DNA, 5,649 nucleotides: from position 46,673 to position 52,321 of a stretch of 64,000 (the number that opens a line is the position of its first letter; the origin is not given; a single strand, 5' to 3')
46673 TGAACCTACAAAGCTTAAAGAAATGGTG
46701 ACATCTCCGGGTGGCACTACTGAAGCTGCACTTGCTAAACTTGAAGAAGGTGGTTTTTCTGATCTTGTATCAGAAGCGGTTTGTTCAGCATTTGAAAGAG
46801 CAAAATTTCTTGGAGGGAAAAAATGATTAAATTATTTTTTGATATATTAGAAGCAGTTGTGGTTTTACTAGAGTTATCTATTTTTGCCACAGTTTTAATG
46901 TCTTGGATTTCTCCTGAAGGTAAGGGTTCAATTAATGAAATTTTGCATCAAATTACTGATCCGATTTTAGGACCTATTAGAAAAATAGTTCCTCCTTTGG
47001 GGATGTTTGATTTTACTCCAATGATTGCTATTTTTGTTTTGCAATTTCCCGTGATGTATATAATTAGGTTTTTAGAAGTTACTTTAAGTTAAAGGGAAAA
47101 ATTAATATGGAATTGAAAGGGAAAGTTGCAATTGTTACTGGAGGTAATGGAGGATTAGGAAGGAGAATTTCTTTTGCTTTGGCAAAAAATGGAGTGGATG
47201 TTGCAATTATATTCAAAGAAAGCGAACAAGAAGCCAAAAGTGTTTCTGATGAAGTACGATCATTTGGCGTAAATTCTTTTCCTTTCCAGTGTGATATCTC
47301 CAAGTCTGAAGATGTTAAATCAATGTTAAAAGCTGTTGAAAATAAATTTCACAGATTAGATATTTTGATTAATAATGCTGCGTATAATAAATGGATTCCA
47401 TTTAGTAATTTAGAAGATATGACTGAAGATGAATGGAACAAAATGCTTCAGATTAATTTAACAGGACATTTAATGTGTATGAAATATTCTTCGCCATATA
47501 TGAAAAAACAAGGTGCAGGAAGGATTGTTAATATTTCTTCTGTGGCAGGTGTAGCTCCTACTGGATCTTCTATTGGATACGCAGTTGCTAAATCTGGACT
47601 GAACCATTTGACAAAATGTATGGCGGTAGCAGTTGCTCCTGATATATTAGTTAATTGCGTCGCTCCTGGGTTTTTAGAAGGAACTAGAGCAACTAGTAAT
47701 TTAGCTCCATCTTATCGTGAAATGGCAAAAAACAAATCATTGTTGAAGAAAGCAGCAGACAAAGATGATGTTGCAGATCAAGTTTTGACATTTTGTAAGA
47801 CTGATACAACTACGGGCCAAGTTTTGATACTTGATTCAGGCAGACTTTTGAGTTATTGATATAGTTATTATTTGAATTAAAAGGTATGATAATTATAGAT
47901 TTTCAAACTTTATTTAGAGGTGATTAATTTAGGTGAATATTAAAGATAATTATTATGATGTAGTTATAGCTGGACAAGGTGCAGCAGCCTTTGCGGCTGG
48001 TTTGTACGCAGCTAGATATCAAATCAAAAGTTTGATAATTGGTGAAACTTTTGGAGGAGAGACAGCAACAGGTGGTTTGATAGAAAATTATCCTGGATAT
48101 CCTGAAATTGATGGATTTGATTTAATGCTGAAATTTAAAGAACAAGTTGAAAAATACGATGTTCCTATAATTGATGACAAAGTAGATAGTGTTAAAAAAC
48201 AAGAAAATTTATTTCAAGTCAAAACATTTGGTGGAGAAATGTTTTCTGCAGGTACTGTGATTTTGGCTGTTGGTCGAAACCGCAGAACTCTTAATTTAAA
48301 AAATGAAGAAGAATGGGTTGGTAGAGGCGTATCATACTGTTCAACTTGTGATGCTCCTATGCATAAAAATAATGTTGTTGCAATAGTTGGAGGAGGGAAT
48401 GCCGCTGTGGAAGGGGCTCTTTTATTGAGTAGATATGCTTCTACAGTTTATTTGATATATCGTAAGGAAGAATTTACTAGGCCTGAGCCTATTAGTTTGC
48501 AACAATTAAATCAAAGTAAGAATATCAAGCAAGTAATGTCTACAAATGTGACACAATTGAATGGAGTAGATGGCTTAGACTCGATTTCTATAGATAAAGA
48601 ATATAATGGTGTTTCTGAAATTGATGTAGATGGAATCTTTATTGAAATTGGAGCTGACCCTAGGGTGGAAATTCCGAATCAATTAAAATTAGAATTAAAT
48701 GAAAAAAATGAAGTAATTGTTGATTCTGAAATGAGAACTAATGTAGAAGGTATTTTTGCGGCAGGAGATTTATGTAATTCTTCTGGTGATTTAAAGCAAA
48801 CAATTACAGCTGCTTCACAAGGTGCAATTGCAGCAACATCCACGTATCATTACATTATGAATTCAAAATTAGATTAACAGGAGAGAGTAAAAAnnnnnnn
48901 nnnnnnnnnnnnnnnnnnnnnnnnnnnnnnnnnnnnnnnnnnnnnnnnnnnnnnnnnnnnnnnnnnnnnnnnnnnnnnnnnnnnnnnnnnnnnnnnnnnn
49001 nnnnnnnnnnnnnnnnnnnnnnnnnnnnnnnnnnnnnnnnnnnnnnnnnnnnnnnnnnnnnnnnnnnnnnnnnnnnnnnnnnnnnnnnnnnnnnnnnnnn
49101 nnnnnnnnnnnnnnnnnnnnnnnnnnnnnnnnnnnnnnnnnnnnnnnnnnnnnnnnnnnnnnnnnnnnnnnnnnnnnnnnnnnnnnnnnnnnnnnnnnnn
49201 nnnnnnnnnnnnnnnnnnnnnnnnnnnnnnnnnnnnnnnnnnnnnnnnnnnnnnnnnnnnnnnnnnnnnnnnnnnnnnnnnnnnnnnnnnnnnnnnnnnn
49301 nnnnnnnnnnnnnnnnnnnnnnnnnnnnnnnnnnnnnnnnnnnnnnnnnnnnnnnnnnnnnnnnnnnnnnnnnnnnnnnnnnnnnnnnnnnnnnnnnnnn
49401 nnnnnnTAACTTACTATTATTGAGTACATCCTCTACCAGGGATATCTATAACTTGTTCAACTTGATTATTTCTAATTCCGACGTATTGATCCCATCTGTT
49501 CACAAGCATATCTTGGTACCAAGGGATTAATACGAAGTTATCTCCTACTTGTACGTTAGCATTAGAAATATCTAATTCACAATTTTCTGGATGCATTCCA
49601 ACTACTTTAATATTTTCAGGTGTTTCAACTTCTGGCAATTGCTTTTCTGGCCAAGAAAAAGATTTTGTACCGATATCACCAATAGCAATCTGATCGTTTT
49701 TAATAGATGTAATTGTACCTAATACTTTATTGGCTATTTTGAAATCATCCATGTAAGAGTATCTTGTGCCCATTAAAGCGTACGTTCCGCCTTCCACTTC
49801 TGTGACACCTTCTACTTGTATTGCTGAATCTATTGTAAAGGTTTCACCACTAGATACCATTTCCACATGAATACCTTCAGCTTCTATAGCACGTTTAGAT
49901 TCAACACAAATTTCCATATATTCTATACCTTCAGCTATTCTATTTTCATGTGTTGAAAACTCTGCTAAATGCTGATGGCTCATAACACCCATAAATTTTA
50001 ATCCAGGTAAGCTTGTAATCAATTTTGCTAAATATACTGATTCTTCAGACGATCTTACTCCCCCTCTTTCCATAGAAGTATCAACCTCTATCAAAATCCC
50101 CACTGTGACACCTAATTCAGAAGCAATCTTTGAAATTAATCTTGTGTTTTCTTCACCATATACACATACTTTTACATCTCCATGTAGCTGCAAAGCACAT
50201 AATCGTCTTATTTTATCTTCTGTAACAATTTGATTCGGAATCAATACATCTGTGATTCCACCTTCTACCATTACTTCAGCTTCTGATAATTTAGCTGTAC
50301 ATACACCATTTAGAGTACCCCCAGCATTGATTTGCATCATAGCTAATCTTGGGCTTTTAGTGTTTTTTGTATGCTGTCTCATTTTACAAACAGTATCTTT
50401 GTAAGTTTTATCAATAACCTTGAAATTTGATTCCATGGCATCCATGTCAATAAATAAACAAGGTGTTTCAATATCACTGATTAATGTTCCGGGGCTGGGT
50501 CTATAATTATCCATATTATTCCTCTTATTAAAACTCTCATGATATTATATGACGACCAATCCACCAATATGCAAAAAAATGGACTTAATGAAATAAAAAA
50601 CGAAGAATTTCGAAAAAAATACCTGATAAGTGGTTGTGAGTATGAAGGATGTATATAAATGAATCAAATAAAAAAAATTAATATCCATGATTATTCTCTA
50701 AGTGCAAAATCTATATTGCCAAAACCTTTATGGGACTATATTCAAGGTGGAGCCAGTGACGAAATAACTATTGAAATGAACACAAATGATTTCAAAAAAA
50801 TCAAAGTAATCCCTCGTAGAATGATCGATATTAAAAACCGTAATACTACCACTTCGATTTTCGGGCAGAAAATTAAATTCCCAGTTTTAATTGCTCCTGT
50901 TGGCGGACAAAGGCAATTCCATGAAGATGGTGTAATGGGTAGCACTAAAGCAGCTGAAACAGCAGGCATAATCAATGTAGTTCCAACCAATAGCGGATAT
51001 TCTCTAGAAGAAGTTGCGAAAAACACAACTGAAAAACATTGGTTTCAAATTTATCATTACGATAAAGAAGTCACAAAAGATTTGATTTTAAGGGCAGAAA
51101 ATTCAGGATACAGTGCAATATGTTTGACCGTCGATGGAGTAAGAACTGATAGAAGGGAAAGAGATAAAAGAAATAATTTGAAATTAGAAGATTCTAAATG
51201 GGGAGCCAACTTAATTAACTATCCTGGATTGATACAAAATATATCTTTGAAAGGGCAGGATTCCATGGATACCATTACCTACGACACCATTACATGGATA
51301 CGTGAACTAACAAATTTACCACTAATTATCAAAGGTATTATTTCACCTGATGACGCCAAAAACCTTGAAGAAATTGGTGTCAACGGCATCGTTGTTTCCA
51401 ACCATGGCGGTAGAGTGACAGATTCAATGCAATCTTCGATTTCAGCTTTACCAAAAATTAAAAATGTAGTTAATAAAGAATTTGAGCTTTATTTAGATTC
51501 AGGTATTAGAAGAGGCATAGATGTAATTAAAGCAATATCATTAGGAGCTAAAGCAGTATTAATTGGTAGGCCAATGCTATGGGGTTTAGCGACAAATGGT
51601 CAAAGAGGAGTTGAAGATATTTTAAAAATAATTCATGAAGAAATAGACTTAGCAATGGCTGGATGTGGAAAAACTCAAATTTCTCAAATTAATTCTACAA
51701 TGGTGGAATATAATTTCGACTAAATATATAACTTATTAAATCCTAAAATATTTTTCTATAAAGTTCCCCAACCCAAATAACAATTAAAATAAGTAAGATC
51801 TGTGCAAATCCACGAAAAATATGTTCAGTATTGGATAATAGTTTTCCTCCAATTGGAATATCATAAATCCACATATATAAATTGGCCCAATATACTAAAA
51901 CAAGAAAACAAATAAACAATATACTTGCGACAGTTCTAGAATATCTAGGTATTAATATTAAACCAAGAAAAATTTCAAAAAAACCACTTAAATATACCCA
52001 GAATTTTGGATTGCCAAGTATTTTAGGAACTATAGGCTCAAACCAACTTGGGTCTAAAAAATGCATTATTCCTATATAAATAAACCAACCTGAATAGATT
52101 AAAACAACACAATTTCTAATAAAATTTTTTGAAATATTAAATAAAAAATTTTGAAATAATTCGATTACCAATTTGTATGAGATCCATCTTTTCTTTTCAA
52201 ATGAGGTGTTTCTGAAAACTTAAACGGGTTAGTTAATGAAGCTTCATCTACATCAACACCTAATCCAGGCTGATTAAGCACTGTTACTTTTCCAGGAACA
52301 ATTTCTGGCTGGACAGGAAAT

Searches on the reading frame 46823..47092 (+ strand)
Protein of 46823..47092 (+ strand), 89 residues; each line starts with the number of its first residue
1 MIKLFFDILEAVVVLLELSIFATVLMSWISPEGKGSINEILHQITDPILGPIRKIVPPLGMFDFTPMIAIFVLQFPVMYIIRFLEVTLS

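Call 84: search_protein_families(library=pfam, proteins=[window:46823-47092:+], max_evalue=0.001)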
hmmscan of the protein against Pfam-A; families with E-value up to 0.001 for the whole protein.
window:46823-47092:+ (89 aa): 1 family
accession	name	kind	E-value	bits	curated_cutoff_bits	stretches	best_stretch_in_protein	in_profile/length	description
PF02325.22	YGGT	-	8.1e-17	61.8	27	1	12-75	3-65/70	YGGT family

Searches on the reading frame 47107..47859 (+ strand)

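Call 84: search_protein_families(library=pfam, proteins=[window:47107-47859:+], max_evalue=0.001)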
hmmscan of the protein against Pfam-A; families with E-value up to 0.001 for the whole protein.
window:47107-47859:+ (250 aa): 7 families
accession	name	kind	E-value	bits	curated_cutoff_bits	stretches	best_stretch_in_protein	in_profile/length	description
PF00106.31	adh_short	-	5.1e-51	173.4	26.6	1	6-200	1-191/195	short chain dehydrogenase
PF13561.12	adh_short_C2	-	6.6e-47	160.5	27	1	15-245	6-234/236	Enoyl-(Acyl carrier protein) reductase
PF08659.16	KR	-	5e-16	59.6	22.6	1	9-170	4-161/180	KR domain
PF02719.21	Polysacc_synt_2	-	3.3e-06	26.9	20.2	1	9-152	2-135/293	Polysaccharide biosynthesis protein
PF01370.27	Epimerase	-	1.1e-05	25.5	20.9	1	9-147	2-117/240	NAD dependent epimerase/dehydratase family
PF04321.23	RmlD_sub_bind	-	0.0002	21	27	1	9-120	4-81/287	RmlD substrate binding domain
PF01073.25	3Beta_HSD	-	0.00025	20.6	22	1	9-82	1-72/280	3-beta hydroxysteroid dehydrogenase/isomerase family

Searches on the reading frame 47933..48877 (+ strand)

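Call 22: search_protein_families(library=pfam, proteins=[window:47933-48877:+], max_evalue=0.001)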
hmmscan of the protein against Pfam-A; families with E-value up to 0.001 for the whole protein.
window:47933-48877:+ (314 aa): 4 families
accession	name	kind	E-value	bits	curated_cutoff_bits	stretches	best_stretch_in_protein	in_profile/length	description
PF07992.20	Pyr_redox_2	-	5.9e-41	141.2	26.1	1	8-297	1-291/291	Pyridine nucleotide-disulphide oxidoreductase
PF13738.12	Pyr_redox_3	-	8.6e-19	68.3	30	1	70-278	89-305/305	Pyridine nucleotide-disulphide oxidoreductase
PF00070.33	Pyr_redox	-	6.3e-06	27.1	22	1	149-213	2-70/82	Pyridine nucleotide-disulphide oxidoreductase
PF01134.28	GIDA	-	1.3e-05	24.8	22.1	0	67-131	100-167/391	Glucose inhibited division protein A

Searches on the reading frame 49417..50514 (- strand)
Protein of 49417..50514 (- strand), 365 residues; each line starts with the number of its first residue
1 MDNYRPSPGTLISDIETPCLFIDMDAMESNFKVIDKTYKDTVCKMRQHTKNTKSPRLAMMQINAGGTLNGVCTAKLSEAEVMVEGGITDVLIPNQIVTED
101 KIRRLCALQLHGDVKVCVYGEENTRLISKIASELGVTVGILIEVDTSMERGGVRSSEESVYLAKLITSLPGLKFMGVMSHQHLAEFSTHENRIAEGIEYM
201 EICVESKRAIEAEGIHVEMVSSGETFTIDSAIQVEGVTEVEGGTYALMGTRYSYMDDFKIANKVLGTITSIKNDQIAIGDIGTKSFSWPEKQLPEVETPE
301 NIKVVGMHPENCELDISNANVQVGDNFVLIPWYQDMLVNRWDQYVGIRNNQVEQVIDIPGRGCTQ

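Call 22: search_protein_families(library=pfam, proteins=[window:49417-50514:-], max_evalue=0.001)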
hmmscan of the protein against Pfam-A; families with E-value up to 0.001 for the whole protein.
window:49417-50514:- (365 aa): 2 families
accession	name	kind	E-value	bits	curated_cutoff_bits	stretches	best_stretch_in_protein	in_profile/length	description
PF01168.26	Ala_racemase_N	-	6.6e-23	82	24.1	1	22-246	1-215/220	Alanine racemase, N-terminal domain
PF14031.13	D-ser_dehydrat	-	2e-05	25.6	22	1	261-346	1-96/97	Putative serine dehydratase domain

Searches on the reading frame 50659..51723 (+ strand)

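Call 84: search_protein_families(library=pfam, proteins=[window:50659-51723:+], max_evalue=0.001)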
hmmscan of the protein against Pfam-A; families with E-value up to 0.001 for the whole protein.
window:50659-51723:+ (354 aa): 2 families
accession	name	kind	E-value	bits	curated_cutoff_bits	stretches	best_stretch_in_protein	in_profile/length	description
PF01070.24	FMN_dh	-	3.4e-111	372.1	24.9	1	16-349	1-348/350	FMN-dependent dehydrogenase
PF00478.31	IMPDH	-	1.1e-05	25.1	25.6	1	205-304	130-237/345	IMP dehydrogenase / GMP reductase domain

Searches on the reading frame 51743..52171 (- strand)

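Call 84: search_protein_families(library=pfam, proteins=[window:51743-52171:-], max_evalue=0.001)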
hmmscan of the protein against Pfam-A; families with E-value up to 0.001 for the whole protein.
window:51743-52171:- (142 aa): 1 family
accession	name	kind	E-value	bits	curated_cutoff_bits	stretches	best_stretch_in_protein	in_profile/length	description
PF07681.17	DoxX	-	9e-05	23.5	23.6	1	27-95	10-81/85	DoxX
